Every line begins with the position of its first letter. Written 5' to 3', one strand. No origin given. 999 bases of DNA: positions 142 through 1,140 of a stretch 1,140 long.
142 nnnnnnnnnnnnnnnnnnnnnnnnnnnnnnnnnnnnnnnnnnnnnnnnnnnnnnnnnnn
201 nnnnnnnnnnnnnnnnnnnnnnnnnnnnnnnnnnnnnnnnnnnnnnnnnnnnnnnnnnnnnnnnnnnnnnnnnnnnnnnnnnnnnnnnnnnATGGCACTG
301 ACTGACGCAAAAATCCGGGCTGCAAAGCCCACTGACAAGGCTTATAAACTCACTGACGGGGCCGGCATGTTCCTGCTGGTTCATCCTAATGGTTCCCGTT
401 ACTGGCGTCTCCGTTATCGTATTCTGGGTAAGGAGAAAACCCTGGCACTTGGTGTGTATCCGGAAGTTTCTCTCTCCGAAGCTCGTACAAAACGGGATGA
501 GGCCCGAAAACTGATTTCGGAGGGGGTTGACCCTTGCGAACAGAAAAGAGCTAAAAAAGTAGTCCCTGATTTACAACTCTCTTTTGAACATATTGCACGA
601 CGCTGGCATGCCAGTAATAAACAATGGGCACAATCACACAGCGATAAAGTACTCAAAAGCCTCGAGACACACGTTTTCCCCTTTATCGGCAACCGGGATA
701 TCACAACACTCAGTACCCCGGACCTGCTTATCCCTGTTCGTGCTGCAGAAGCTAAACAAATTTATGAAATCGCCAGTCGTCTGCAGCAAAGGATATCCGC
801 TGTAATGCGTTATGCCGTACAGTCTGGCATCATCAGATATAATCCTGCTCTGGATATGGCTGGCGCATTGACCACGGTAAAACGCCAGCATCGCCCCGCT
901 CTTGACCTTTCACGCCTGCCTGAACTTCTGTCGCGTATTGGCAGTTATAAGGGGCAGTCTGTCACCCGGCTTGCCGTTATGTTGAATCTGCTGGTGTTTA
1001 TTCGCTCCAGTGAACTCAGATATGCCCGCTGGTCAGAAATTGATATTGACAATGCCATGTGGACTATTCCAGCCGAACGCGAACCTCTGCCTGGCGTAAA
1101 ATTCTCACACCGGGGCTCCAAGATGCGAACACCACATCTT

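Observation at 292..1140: Integrase frame uninterrupted for 283 codons with a candidate box I catalytic arginine (codon 238, 1003..1005)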

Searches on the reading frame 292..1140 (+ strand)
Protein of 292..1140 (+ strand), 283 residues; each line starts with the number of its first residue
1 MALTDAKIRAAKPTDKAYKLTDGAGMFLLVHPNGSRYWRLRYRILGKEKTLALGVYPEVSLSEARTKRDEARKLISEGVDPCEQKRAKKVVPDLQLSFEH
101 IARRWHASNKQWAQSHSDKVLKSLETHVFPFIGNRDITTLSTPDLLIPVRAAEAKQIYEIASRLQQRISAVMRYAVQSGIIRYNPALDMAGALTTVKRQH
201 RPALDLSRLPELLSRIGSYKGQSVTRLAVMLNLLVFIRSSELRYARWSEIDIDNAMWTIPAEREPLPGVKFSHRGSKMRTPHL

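Call 11: profile_search(protein=window:292-1140:+)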
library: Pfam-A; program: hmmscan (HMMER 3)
A. the first sequence (283 residues): domains with independent E <= 10: 3; with E <= 0.001: 2
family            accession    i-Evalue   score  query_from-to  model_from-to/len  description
Arm-DNA-bind_3    PF13356.12    9.6e-30   103.0       3-88          1-83/83  Arm DNA-binding domain
Phage_int_M       PF22022.2     1.3e-27    96.3      98-192         1-96/96  Phage integrase central domain
Phage_integrase   PF00589.27      0.095    12.9     211-259        10-58/172  Phage integrase family
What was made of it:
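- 298..555 (+): Arm-type DNA-binding domain (residues 3-88; Arm-DNA-bind_3, formerly DUF4102). Pfam 9.6e-30 on the window part alone (call 11).
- On Tyrosine recombinase superfamily (Pfam PF00589): On the window alone the match is marginal, E 0.095 (call 11).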
